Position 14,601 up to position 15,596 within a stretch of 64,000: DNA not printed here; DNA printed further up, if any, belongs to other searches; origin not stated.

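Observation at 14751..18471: Conserved histidine-phosphatase / DUF3090 / SCO1664-family triad (Rv2135c-Rv2134c-Rv2133c-like) outside its usual Actinobacterial context, coupled to an M20 peptidase and a zinc-ribbon ORF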

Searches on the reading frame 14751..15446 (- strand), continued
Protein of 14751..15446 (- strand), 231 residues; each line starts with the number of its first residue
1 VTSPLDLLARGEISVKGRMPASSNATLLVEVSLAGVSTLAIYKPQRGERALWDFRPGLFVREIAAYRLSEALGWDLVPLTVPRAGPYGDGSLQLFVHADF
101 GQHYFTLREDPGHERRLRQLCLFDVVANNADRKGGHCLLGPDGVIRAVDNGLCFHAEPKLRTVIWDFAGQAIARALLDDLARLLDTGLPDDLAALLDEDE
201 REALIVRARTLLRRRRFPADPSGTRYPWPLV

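Call 30: search_protein_families(library=pfam, proteins=[L047:7826-9214:-, L068:5721-7727:-, L007:2-1147:-, L001:10719-11273:+, L065:5147-5956:+, L004:2219-2890:+, L005:340-2445:-, L002:4584-4985:-, L002:5069-6907:+, L002:10705-11607:-], max_evalue=0.0001)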
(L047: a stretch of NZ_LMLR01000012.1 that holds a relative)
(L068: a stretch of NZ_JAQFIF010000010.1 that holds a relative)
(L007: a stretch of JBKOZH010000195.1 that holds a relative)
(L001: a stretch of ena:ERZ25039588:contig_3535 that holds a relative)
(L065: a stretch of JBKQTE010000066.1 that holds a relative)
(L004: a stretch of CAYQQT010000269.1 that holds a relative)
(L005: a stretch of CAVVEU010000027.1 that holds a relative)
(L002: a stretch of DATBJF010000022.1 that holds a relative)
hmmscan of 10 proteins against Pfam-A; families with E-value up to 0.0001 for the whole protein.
L047:7826-9214:- (462 aa): 4 families
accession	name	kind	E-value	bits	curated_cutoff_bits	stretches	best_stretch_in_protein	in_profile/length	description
PF07728.20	AAA_5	-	1e-08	35.7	22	0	131-244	26-139/139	AAA domain (dynein-related subfamily)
PF01078.27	Mg_chelatase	-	1.1e-06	28.7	20.3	0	163-228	92-159/207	Magnesium chelatase, subunit ChlI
PF00158.32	Sigma54_activat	-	1.4e-06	28.5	20.2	0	169-227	85-143/168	Sigma-54 interaction domain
PF07726.17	AAA_3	-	6.3e-05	23.3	27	0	181-234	66-119/131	ATPase family associated with various cellular activities (AAA)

L068:5721-7727:- (668 aa): 1 family
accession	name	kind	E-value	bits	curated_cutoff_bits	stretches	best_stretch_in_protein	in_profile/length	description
PF13519.12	VWA_2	-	8.3e-07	30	27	1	473-570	1-107/107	von Willebrand factor type A domain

L007:2-1147:- (382 aa): 1 family
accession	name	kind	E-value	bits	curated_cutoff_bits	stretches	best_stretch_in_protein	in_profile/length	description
PF01425.27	Amidase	-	5.3e-95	319.5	27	1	26-381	1-375/445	Amidase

L001:10719-11273:+ (184 aa): 1 family
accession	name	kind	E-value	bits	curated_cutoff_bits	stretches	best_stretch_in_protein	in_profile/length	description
PF11563.14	Protoglobin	-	1.4e-19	71.1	25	1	17-175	5-152/158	Protoglobin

L065:5147-5956:+ (269 aa): 3 families
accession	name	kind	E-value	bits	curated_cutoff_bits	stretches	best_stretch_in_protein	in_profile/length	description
PF12697.13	Abhydrolase_6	-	5.7e-21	76.6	26.3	1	31-245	1-216/217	Alpha/beta hydrolase family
PF00561.26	Abhydrolase_1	-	4.5e-17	63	25.8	1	30-144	2-108/245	alpha/beta hydrolase fold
PF12146.15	Hydrolase_4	-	1.6e-07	31.3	27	0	189-239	185-238/239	Serine aminopeptidase, S33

L004:2219-2890:+ (223 aa): 1 family
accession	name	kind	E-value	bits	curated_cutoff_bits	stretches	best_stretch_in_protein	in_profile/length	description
PF01738.24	DLH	-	1.5e-42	146.1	21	1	16-221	2-216/217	Dienelactone hydrolase family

L005:340-2445:- (701 aa): 2 families
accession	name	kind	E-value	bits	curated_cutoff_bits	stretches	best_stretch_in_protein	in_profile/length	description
PF02897.21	Peptidase_S9_N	-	1.9e-104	350.2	24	1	12-412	1-413/414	Prolyl oligopeptidase, N-terminal beta-propeller domain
PF00326.27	Peptidase_S9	-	4.3e-58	196.7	22.6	1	473-686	3-210/213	Prolyl oligopeptidase family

L002:4584-4985:- (133 aa): 1 family
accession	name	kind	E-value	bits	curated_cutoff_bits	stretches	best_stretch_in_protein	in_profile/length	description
PF04972.22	BON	-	4.1e-14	53.1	27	1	62-128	2-68/69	BON domain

L002:5069-6907:+ (612 aa): 6 families
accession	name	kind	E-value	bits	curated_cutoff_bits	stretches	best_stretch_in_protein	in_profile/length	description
PF02779.29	Transket_pyr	-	8.8e-48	162.7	27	1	307-469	2-172/174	Transketolase, pyrimidine binding domain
PF00456.26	Transketolase_N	-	2.7e-45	155.2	22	1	16-266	8-270/334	Transketolase, thiamine diphosphate binding domain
PF02780.25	Transketolase_C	-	1.6e-25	89.9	25.9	1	485-603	2-124/124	Transketolase, C-terminal domain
PF00676.26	E1_dh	-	3.5e-09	36.5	22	1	120-227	103-209/300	Dehydrogenase E1 component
PF13292.11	DXP_synthase_N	-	5.4e-06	26.3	21.2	1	64-177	62-169/274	1-deoxy-D-xylulose-5-phosphate synthase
PF09364.15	XFP_N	-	1.8e-05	24.2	23.7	1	120-218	136-240/364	XFP N-terminal domain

L002:10705-11607:- (300 aa): 2 families
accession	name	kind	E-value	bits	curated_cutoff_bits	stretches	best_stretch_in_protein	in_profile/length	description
PF00528.27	BPD_transp_1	-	7.8e-26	91.4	26.4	1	114-297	2-183/184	Binding-protein-dependent transport system inner membrane component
PF12911.12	OppC_N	-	7.8e-06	26.1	23.9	1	23-67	5-48/53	N-terminal TM domain of oligopeptide transport permease C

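Call 31: fold_search(model_id=the predicted structure, library=pdb)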
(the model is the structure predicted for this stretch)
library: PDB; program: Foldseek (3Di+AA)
matches with E <= 10: 1677; with E <= 0.001: 20
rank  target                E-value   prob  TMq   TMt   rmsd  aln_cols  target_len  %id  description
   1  4hne_B                6.2e-06  1.00  0.61  0.44   5.9       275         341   20  Crystal structure of the catalytic domain of human type II alpha Phosphatidylinositol 4-kinase (PI4KIIalpha) in comple (released 2014-04-09)
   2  4hnd_A                7.9e-06  1.00  0.62  0.43   6.3       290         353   20  Crystal structure of the catalytic domain of Selenomethionine substituted human PI4KIIalpha in complex with ADP (released 2014-04-09)
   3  9hhm_A                1.2e-05  1.00  0.55  0.31   4.9       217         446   22  Crystal structure of phosphatidyl inositol 4-kinase II beta in complex with HH5129 (released 2025-12-03)
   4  9hhm_B                1.4e-05  1.00  0.54  0.30   4.8       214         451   22  Crystal structure of phosphatidyl inositol 4-kinase II beta in complex with HH5129 (released 2025-12-03)
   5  4wtv_A                1.5e-05  1.00  0.54  0.30   4.6       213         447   22  Crystal structure of the phosphatidylinositol 4-kinase IIbeta (released 2015-07-15)
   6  3akk_A                9.8e-05  1.00  0.48  0.40   7.5       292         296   12  Crystal structure of A Helicobacter pylori proinflammatory kinase CtkA (released 2010-12-01)
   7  4pla                  1.0e-04  1.00  0.53  0.28   4.8       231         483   20  Crystal structure of phosphatidyl inositol 4-kinase II alpha in complex with ATP (released 2014-09-10)
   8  4yc4                  1.9e-04  1.00  0.50  0.26   5.4       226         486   20  Crystal structure of phosphatidyl inositol 4-kinase II alpha in complex with nucleotide analog (released 2015-07-15)
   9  5xom_A                2.7e-04  1.00  0.52  0.36   8.8       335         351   12  Hydra Fam20 (released 2018-04-11)
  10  7bi9                  3.3e-04  0.99  0.39  0.15   8.9       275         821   13  PI3KC2a core in complex with PIK90 (released 2022-03-09)
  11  1wvw                  5.3e-04  0.98  0.37  0.32  13.5       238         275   14  Crystal structures of kinase domain of DAP kinase in complex with small molecular inhibitors (released 2006-04-11)
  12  5aut                  6.0e-04  0.97  0.36  0.32  11.8       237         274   14  Crystal structure of DAPK1 in complex with ANS. (released 2015-10-07)
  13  8ie5                  7.6e-04  0.97  0.36  0.32  13.6       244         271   13  Crystal structure of DAPK1 in complex with oxyresveratrol (released 2023-05-24)
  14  6paw_A                7.6e-04  0.97  0.36  0.28  13.2       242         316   14  Crystal structure of DAPK2 S308A Calcium/Calmodulin complex (released 2020-06-17)
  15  7mlk                  8.6e-04  0.98  0.38  0.13  10.3       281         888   14  Crystal structure of human PI3Ka (p110a subunit) with MMV085400 bound to the active site determined at 2.9 angstroms res (released 2022-05-04)
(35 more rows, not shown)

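Call 32: search_solved_structures(query=A1, max_evalue=10, show_alignments=3)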
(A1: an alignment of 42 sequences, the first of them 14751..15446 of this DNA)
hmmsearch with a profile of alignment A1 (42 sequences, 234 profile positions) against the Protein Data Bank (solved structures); distinct sequences matched with E-value up to 10: 5.
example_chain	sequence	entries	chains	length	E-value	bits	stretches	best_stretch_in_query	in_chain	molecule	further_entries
5wrr_A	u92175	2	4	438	0.32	13.7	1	43-86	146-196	Pseudokinase FAM20A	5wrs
5yh2_A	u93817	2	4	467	0.38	13.4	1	43-86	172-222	Pseudokinase FAM20A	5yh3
5mfb_A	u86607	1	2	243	0.53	12.9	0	174-215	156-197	YIII(Dq)4CqI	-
4d4e_A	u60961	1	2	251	0.71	12.5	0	174-215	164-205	ARMADILLO REPEAT PROTEIN ARM00016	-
4rzp_A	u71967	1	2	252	8.6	9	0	175-216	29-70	Engineered Protein OR366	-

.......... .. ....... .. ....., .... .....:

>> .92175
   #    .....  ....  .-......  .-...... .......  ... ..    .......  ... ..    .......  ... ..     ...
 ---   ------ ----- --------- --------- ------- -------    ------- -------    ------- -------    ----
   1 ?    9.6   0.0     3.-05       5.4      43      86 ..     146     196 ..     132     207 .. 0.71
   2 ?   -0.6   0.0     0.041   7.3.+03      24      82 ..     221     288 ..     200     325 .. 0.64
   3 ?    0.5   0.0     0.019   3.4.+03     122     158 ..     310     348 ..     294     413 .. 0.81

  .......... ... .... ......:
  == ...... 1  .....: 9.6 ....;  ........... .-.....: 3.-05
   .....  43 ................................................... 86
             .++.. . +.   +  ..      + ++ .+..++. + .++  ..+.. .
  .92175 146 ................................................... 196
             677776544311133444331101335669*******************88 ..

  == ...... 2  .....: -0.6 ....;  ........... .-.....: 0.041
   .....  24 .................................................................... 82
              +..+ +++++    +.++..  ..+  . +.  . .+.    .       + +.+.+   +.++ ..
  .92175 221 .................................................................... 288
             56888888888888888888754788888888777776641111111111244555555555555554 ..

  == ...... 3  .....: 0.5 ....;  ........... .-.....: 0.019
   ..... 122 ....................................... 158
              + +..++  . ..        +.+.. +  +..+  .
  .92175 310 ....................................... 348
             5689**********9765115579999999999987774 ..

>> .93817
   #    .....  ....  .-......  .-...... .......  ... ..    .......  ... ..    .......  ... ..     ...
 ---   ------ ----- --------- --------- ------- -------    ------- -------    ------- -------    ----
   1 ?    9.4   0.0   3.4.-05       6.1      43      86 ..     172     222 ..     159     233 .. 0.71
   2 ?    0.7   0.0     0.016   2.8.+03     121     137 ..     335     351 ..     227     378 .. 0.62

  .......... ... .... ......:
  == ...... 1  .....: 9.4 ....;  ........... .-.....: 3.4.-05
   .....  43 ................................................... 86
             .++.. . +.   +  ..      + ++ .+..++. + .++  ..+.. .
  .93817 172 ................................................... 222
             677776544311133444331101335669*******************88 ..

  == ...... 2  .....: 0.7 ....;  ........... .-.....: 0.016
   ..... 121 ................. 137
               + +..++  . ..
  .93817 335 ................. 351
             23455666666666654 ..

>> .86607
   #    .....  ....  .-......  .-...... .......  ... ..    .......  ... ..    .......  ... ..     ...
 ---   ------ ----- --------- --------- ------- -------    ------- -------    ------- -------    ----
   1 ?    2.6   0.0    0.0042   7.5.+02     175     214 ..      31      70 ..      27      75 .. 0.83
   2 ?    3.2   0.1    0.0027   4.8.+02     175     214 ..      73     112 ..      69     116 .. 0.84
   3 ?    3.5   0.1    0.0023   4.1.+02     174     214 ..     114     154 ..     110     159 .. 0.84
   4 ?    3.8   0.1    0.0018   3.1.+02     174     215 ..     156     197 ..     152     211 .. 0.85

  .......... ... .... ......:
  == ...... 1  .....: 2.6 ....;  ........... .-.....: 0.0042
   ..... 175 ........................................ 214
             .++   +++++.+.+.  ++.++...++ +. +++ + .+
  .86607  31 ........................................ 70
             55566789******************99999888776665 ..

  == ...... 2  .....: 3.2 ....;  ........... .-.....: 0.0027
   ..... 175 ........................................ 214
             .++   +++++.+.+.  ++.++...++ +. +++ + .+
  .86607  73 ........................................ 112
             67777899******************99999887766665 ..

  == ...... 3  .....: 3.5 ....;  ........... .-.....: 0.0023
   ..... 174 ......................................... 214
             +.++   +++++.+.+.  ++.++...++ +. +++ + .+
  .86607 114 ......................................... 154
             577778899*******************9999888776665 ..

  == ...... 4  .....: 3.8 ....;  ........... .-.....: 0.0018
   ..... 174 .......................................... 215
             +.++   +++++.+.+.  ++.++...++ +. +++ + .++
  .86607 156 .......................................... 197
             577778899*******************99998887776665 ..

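Call 33: search_protein_families(library=pfam, alignment_id=A1, max_evalue=1)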
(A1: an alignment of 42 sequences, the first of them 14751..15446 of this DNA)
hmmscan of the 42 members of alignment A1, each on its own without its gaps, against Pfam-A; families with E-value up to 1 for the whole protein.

A. member 1, window:14751-15446:- (231 aa): 1 family
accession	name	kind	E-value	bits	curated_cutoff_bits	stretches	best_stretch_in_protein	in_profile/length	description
PF00454.33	PI3_PI4_kinase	-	0.012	16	27.1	1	87-159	105-177/241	Phosphatidylinositol 3- and 4-kinase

B. families by the number of members that match (of 42 scanned): 7 families
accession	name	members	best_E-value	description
PF00454.33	PI3_PI4_kinase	31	5.1e-07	Phosphatidylinositol 3- and 4-kinase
PF13432.12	TPR_16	2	0.0042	Tetratricopeptide repeat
PF14711.11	Nitr_red_bet_C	1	0.077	Respiratory nitrate reductase beta C-terminal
PF11743.13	DUF3301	1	0.084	Protein of unknown function (DUF3301)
PF09192.16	Act-Frag_cataly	1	0.19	Actin-fragmin kinase, catalytic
PF01340.26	MetJ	1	0.28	Met Apo-repressor, MetJ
PF18557.6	NepR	1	0.33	Anti-sigma factor NepR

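Call 50: search_protein_families(library=pfam, proteins=[L060:5137-6126:+, L060:6163-7215:+, L060:7205-8728:+, L060:10758-12053:+, L060:12153-13403:+, L064:7626-8168:-, L009:1797-3056:-, L010:8025-8885:+, L006:4499-6799:+, L079:10733-11539:-], max_evalue=0.0001)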
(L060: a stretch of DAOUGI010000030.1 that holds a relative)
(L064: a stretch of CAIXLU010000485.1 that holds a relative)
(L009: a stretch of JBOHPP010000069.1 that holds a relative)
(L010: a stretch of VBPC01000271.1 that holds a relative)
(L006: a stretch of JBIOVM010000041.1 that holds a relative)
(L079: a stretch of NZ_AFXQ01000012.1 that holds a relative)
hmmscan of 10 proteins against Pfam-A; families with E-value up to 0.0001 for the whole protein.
L060:5137-6126:+ (329 aa): 2 families
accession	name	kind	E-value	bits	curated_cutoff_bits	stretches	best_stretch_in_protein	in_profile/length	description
PF19279.4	YegS_C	-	1.2e-31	110.1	27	1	164-318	6-157/158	YegS C-terminal NAD kinase beta sandwich-like domain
PF00781.29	DAGK_cat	-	5.2e-29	100.8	23.6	1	24-128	2-107/125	Diacylglycerol kinase catalytic domain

L060:6163-7215:+ (350 aa): 2 families
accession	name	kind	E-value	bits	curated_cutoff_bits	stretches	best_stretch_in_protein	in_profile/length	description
PF00005.33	ABC_tran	-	6.6e-28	98.5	25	1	59-202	2-137/137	ABC transporter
PF13304.12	AAA_21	-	2.1e-12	48.2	27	1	167-234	231-301/304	AAA domain, putative AbiEii toxin, Type IV TA system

L060:7205-8728:+ (507 aa): 4 families
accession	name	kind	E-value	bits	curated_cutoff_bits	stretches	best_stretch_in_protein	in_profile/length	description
PF01944.22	SpoIIM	-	4.8e-21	75.8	26.9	1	322-498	2-163/163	Stage II sporulation protein M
PF12679.13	ABC2_membrane_2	-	4.6e-11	42.9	27.2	1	23-200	2-192/283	ABC-2 family transporter protein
PF01061.29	ABC2_membrane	-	6e-08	32.9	26.9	1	22-207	4-176/211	ABC-2 type transporter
PF12698.13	ABC2_membrane_3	-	1.6e-05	24.6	31.6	1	76-233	160-318/347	ABC-2 family transporter protein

L060:10758-12053:+ (431 aa): 1 family
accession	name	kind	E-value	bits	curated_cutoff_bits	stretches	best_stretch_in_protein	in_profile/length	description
PF00709.27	Adenylsucc_synt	-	2.2e-156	521.2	27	1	5-425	1-416/416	Adenylosuccinate synthetase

L060:12153-13403:+ (416 aa): 4 families
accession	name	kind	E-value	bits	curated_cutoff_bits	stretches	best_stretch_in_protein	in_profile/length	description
PF07690.21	MFS_1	-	9.5e-51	173.2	33.4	2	1-295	1-291/347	Major Facilitator Superfamily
PF00083.30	Sugar_tr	-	1.7e-08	34.2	22.3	1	178-395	223-438/452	Sugar (and other) transporter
PF03137.26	OATP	-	5.1e-07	28.8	25.8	0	11-79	15-83/545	Organic Anion Transporter Polypeptide (OATP) family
PF12832.13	MFS_1_like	-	2.5e-06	27.3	25.2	1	24-373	26-372/373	MFS_1 like family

L064:7626-8168:- (180 aa): 1 family
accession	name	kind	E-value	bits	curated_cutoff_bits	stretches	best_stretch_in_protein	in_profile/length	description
PF00156.33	Pribosyltran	-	2.1e-25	89.3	26.3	1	5-148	3-138/158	Phosphoribosyl transferase domain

L009:1797-3056:- (419 aa): 2 families
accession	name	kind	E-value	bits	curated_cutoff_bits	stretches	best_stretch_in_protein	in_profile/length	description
PF13378.12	MR_MLE_C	-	9.2e-47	160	29.4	1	175-409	4-218/219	Enolase C-terminal domain-like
PF02746.21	MR_MLE_N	-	7e-16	58.9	22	1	42-137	25-117/117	Mandelate racemase / muconate lactonizing enzyme, N-terminal domain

L010:8025-8885:+ (286 aa): 1 family
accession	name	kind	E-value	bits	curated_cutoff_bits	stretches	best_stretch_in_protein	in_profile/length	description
PF01259.24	SAICAR_synt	-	1.7e-74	250.9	20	1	7-245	2-230/233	SAICAR synthetase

L006:4499-6799:+ (766 aa): 3 families
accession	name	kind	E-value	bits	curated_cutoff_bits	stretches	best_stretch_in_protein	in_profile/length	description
PF00939.25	Na_sulph_symp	-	3.1e-22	79.7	27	1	309-761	4-467/472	Sodium:sulfate symporter transmembrane region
PF00027.35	cNMP_binding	-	1.1e-17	64.2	27.5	1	1-86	9-88/89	Cyclic nucleotide-binding domain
PF03600.22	CitMHS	-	6.5e-10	39.1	31.9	1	348-709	3-336/336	Citrate transporter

L079:10733-11539:- (268 aa): 3 families
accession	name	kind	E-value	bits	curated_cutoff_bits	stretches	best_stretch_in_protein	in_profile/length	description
PF13624.11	SurA_N_3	-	2e-15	57.4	27.2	1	62-179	38-159/162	SurA-like N-terminal domain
PF13623.11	SurA_N_2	-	2.3e-12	47.5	28.5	1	62-144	40-124/145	SurA-like N-terminal domain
PF09312.16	SurA_N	-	1.4e-09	38.6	30.8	1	63-179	3-115/118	SurA N-terminal domain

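Call 68: search_protein_families(library=padloc, proteins=[window:14751-15446:-], max_evalue=0.001)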
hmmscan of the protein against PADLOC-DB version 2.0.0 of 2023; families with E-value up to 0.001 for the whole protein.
window:14751-15446:- (231 aa): 0 families

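Call 77: find_encoding_contigs(protein=P0057, flank=7000, max_places=1)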
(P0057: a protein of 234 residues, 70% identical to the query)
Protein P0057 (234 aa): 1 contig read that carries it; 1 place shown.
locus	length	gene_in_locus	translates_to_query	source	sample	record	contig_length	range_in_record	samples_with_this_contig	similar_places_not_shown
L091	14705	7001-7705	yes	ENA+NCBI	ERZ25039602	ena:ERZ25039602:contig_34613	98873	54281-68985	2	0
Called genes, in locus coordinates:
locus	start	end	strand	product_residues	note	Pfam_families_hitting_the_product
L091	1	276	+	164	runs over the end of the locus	PF05163:DinB, PF12867:DinB_2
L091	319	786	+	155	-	-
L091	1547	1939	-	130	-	PF07969:Amidohydro_3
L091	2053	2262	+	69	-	-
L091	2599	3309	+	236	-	-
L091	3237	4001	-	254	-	-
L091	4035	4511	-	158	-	-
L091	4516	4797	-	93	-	PF01264:Chorismate_synt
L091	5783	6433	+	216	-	PF00300:His_Phos_1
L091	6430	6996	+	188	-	PF11290:DUF3090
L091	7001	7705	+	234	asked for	-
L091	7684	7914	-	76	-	-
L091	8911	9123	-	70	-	-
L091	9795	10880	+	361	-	PF00072:Response_reg, PF00158:Sigma54_activat, PF14532:Sigma54_activ_2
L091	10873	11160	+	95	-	PF25601:AAA_lid_14 (weak), PF02954:HTH_8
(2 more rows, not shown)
